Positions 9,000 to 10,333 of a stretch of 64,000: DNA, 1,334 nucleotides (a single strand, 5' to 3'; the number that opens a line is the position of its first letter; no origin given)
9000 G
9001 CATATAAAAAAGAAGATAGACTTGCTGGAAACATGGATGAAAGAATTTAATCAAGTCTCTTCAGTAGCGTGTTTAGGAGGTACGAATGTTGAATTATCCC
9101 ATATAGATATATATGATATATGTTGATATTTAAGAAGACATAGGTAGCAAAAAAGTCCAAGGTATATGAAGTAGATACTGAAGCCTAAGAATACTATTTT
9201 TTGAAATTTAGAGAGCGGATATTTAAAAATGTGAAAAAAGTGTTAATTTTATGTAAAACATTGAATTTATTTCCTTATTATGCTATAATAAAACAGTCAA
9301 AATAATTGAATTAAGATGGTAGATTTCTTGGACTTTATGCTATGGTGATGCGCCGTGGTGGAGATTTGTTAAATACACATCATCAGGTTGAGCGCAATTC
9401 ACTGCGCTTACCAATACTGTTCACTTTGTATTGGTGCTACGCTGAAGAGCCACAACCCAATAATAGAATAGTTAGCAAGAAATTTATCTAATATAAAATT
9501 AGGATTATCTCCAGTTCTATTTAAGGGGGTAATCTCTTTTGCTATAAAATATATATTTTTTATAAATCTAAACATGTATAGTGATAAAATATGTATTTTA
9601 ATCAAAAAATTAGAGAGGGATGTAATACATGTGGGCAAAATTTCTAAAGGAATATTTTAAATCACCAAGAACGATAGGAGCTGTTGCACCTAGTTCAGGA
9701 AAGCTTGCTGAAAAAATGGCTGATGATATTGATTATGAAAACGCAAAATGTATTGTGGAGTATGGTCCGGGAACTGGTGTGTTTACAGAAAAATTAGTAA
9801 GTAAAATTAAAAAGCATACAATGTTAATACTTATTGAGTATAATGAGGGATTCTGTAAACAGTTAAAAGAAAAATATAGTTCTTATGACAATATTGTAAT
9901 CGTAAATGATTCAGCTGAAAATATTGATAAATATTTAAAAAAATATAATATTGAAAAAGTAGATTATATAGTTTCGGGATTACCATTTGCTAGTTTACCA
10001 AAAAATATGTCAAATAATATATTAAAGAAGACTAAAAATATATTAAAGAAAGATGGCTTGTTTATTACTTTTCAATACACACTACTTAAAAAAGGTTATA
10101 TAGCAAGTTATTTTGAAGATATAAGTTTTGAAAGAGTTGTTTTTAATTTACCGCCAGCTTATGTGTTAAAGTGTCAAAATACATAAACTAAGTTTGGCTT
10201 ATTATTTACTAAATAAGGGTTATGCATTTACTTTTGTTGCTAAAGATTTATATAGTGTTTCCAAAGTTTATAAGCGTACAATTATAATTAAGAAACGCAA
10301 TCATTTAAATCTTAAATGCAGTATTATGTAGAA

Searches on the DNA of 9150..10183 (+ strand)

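Call 4: search_rna_families(source=window, start=9150, end=9700, threshold=evalue, max_evalue=10, show_alignments=5)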
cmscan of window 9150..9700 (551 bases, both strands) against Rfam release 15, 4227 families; matches with E-value up to 10: 1.
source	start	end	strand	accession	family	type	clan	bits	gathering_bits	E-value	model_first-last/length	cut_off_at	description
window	9511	9537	-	RF01072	TMV_UPD-PK3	Cis-reg;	-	14.1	34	0.82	1-31/31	no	Pseudoknot of upstream pseudoknot domain (UPD) of the 3'UTR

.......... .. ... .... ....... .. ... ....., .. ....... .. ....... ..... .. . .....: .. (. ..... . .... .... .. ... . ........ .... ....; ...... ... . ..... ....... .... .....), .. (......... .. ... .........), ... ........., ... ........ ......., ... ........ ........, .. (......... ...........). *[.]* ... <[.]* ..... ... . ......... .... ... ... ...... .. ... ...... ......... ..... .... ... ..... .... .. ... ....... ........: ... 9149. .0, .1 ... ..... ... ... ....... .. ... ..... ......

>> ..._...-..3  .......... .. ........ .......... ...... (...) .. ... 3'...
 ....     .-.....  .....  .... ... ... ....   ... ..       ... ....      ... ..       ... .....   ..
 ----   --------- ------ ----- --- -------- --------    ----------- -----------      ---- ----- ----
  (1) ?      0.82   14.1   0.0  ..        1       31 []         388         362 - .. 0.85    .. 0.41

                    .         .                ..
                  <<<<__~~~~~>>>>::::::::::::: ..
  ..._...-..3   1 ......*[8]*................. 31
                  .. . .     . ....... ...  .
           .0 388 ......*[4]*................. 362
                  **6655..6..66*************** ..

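Call 48: build_rna_model(alignment_id=A4)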
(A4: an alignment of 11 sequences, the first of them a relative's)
Model R1 built from alignment A4 (11 sequences, 201 columns); structure: RNAalifold consensus.
model positions 199; base pairs 55; branch points 1; effective number of sequences 1.45; information 0.59 bits per position. Calibrated on 0.2 Mb of random sequence (short: E-values are rough).
structure used (alignment columns):
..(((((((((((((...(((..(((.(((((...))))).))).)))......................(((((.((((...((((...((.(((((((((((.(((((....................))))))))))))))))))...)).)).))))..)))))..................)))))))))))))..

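Call 49: search_with_rna_model(model_id=R1, source=window, max_evalue=1, show_alignments=2)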
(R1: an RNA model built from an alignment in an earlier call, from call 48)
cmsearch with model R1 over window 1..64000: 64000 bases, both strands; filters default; matches with E-value up to 1: 2.
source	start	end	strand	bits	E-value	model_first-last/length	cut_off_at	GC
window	9318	9490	+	142.1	1.8e-35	1-199/199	no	0.4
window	11432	11474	-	8.7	0.99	1-199/199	no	0.21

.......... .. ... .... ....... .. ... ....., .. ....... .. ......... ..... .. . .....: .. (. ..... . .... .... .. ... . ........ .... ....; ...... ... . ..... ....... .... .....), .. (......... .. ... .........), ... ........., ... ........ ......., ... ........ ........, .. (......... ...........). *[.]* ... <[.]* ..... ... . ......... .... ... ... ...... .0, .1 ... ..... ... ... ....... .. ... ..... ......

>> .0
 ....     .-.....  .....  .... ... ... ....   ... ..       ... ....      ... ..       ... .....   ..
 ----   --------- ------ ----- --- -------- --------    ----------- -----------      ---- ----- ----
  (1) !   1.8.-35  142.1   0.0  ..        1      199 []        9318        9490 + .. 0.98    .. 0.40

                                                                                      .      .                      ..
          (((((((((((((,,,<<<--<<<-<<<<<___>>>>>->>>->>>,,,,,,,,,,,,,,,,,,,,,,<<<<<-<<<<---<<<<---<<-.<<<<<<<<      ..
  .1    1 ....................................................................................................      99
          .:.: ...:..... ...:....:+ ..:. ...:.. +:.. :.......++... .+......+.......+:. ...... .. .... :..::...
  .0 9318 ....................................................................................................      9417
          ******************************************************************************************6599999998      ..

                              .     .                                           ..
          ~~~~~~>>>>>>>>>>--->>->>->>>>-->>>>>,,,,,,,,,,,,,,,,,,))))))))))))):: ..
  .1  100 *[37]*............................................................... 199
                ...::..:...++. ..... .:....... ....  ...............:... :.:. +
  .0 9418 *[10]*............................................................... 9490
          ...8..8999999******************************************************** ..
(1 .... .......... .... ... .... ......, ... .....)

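Call 50: search_with_rna_model(model_id=R1, sources=[L001, L002, L003, L004, L005, L006, L007, L008, L009, L010, L011, L012, L013, L014, L015, L016, L017, L018, L019, L020, L021], max_evalue=0.1)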
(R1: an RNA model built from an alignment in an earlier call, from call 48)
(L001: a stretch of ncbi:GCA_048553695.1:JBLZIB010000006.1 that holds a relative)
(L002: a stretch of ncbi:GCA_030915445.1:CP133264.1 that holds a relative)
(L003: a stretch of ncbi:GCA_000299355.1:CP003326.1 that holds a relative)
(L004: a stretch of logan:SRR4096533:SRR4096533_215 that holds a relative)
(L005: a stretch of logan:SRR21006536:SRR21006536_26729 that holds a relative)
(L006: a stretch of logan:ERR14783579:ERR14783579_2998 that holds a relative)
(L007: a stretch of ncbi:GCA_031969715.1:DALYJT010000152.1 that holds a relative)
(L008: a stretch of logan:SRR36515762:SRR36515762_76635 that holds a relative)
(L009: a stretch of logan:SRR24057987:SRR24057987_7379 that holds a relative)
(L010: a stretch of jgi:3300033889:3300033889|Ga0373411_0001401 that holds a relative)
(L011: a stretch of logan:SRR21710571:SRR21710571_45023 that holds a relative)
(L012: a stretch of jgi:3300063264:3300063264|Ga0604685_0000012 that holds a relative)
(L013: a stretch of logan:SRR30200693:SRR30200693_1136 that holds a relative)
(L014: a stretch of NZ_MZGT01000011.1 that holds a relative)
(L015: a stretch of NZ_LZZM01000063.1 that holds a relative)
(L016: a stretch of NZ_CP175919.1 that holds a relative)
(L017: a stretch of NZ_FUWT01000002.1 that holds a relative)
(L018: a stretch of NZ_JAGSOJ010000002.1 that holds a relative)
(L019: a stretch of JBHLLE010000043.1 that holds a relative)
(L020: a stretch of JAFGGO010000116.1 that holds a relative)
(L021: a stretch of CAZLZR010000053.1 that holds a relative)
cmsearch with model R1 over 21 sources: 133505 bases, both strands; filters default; matches with E-value up to 0.1: 18.
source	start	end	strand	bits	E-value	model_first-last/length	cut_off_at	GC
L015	5202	5400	+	223.4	2.5e-56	1-199/199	no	0.44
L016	5021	5219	+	222.7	3.8e-56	1-199/199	no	0.4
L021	5205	5403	+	220.6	1.3e-55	1-199/199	no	0.46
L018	5062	5260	+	220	2e-55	1-199/199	no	0.46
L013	2170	2368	+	219.9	2e-55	1-199/199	no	0.44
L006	2182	2380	+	219.6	2.5e-55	1-199/199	no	0.44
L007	2182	2380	+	219.6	2.5e-55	1-199/199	no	0.44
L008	2182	2380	+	219.6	2.5e-55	1-199/199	no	0.44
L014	5245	5443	+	219.6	2.5e-55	1-199/199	no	0.44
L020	5247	5445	+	219.3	2.9e-55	1-199/199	no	0.54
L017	5015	5213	+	218.7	4.2e-55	1-199/199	no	0.4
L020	5506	5702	+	201.5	1.3e-50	1-199/199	no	0.51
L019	5017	5214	+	200.7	2.1e-50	1-199/199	no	0.51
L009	2158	2356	+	184.3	3.8e-46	1-199/199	no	0.38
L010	217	415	+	184.3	3.8e-46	1-199/199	no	0.38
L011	217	415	+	184.3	3.8e-46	1-199/199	no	0.38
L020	4983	5181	+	155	1.6e-38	1-199/199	no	0.43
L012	2270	2467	+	140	1.4e-34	1-199/199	no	0.35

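Call 68: search_with_rna_model(model_id=R1, sources=[L022, L023, L024, L025, L026, L027, L028, L029, L030, L031, L032, L033, L034, L035, L036, L037, L038, L039, L040, L041, L042, L043, L044, L045, L046, L047, L048, L049, L050, L051, L052, L053, L054, L055, L056, L057, L058, L059, L060, L061, L062, L063, L064, L065, L066, L067, L068, L069, L070, L071, L072, L073, L074, L075, L076, L077, L078, L079, L080, L081, L082, L083, L084, L085, L086, L087, L088, L089, L090, L091, L092, L093, L094, L095, L096, L097, L098, L099, L100, L101], max_evalue=0.001, make_alignment=true)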
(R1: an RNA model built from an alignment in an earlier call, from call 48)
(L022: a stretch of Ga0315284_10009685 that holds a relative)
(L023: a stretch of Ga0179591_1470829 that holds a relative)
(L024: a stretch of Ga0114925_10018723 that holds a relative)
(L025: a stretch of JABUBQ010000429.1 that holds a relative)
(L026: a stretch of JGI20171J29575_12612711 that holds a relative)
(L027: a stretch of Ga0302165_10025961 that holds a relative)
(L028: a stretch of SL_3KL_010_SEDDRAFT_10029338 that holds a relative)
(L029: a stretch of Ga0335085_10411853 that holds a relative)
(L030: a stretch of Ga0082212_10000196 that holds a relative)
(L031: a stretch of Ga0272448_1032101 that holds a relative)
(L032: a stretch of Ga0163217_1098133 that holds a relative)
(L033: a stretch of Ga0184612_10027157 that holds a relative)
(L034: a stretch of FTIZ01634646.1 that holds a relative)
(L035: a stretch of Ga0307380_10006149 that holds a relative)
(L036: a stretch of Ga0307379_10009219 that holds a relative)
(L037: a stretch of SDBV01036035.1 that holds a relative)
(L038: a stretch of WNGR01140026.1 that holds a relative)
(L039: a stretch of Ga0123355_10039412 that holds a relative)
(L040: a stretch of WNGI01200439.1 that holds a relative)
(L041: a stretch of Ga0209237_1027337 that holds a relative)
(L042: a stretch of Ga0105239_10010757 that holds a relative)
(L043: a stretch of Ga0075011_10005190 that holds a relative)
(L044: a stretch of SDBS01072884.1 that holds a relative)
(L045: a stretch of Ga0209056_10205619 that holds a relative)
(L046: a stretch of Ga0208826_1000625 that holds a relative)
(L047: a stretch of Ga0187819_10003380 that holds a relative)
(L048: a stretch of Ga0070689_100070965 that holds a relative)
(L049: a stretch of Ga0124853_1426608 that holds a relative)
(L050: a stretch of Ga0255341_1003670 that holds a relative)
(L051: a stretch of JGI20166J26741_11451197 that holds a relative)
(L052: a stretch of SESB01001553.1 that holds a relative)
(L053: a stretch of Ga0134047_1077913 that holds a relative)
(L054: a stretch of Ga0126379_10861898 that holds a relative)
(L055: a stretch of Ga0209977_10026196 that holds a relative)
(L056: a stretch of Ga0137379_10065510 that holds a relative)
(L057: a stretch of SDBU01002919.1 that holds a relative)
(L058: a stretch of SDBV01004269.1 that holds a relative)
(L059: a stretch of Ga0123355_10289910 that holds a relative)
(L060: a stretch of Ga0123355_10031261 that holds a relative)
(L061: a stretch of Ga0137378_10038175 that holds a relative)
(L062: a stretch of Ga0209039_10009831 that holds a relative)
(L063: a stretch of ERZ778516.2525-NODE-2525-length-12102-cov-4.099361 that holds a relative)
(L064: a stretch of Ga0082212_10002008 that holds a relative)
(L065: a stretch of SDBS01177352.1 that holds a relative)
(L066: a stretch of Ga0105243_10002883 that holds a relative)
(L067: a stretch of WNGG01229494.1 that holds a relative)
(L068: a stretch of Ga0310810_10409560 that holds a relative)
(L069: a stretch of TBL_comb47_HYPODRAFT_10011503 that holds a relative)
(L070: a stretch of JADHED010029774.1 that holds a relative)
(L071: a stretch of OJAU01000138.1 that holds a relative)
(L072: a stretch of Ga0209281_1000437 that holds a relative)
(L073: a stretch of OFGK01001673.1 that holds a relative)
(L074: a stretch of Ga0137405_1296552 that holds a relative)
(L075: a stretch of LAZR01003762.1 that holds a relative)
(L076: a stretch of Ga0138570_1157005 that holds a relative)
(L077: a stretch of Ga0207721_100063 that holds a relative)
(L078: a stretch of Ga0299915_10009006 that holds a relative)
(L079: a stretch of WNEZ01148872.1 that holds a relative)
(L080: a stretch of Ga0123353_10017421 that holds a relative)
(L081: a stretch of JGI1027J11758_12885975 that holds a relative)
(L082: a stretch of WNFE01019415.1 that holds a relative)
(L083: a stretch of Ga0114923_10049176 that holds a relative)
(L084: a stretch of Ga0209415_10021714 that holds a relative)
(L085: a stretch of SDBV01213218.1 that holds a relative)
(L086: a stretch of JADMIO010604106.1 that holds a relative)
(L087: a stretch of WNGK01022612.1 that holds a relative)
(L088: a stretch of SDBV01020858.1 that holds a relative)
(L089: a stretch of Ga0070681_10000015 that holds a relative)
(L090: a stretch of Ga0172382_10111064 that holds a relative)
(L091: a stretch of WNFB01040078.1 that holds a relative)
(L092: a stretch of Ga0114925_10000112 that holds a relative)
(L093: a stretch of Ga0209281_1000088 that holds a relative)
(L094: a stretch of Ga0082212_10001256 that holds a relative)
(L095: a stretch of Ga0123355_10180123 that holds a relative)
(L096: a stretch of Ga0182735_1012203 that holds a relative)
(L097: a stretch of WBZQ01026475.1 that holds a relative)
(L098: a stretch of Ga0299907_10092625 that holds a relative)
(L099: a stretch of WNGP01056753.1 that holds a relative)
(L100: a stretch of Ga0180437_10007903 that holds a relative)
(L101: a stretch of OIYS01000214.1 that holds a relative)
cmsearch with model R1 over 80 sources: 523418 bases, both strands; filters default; matches with E-value up to 0.001: 44.
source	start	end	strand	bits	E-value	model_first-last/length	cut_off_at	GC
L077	2978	3176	+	223.7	8.4e-56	1-199/199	no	0.47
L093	1626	1824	-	222.1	2.2e-55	1-199/199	no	0.45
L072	3178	3376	+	221.2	3.8e-55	1-199/199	no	0.44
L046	9132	9330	+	220.6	5.2e-55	1-199/199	no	0.46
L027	1298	1496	-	216.9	4.9e-54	1-199/199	no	0.44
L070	888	1086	+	207.1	1.7e-51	1-199/199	no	0.46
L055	306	504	-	188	1.7e-46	1-199/199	no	0.48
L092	4999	5197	+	188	1.7e-46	1-199/199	no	0.48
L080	8213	8411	-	187.8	1.8e-46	1-199/199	no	0.48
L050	4099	4296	+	187.3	2.6e-46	1-199/199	no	0.46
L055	28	226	-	182.8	3.7e-45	1-199/199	no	0.47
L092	5277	5475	+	182.8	3.7e-45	1-199/199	no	0.47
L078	1897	2095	-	176.4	1.7e-43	1-199/199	no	0.49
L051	2895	3093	-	173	1.3e-42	1-199/199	no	0.39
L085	1048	1248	-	170.7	5.3e-42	1-199/199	no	0.44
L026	3481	3680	-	161.4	1.4e-39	1-199/199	no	0.46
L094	6934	7131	+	160.9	1.8e-39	1-199/199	no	0.43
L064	1023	1218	-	138.7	1.1e-33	1-199/199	no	0.52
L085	804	1003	-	129.9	2.2e-31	1-199/199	no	0.44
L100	1178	1377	+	125.1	4e-30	1-199/199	no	0.44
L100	1407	1610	+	124.6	5.2e-30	1-199/199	no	0.4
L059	400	596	-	112.9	6.1e-27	1-199/199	no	0.5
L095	2012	2208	+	112.7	6.5e-27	1-199/199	no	0.45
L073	5840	6028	+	107.9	1.2e-25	1-199/199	no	0.41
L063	9592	9804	+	101.8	4.7e-24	1-199/199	no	0.4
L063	8986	9185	+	89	1e-20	1-199/199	no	0.44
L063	9289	9488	+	89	1e-20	1-199/199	no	0.44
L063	8699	8856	+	87.8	2e-20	17-175/199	no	0.39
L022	4096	4257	-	77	1.3e-17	1-199/199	no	0.41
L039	2348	2552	-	75.8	2.7e-17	1-199/199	no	0.41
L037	5015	5193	-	68.7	1.9e-15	1-199/199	no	0.44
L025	1676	1860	-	68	3e-15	1-199/199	no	0.43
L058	9024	9203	-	67.5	3.9e-15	1-199/199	no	0.39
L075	2483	2671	-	66.6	6.7e-15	1-199/199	no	0.42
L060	8435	8634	-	65.9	1e-14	1-199/199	no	0.44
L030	5526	5610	-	65.4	1.3e-14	75-160/199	no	0.56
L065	94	243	-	57.8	1.3e-12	17-182/199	no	0.47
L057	3573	3686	+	57.4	1.7e-12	55-166/199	no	0.45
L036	5221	5339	+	55.9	4.2e-12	51-166/199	no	0.48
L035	5028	5209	-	54.5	9.5e-12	1-199/199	no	0.35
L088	4098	4212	-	51.1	7.4e-11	54-166/199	no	0.45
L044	440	620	-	48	4.6e-10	1-199/199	no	0.46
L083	97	293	-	35.6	7.9e-07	1-199/199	no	0.36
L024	133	256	+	28.7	5e-05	47-166/199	no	0.51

Alignment A5: 44 matches aligned to the model, 283 columns, each read 5' to 3' on its own strand. Consensus structure (alignment columns), stored with it:
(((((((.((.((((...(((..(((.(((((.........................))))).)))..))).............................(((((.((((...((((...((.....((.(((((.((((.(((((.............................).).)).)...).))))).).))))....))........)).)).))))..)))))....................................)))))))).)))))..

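Call 77: search_rna_families(source=L014, start=5150, end=5560, threshold=evalue, max_evalue=10)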
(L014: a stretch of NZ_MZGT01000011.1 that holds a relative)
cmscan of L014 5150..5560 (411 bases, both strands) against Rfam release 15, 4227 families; matches with E-value up to 10: 4.
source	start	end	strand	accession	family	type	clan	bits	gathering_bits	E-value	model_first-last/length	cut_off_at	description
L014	5190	5264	-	RF01562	DdR12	Gene; snRNA; snoRNA; CD-box;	-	18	70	7.9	1-75/75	no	D. discoideum snoRNA DdR12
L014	5185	5274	+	RF02114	FAM13A-AS1_1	Gene; lncRNA;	-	16.2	70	2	22-118/118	no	FAM13A antisense RNA 1 conserved region 1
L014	5462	5490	-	RF01072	TMV_UPD-PK3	Cis-reg;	-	15.7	34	0.22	1-31/31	no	Pseudoknot of upstream pseudoknot domain (UPD) of the 3'UTR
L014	5267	5295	+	RF00523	Prion_pknot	Cis-reg;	-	14.5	39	3.9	1-40/40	no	Prion pseudoknot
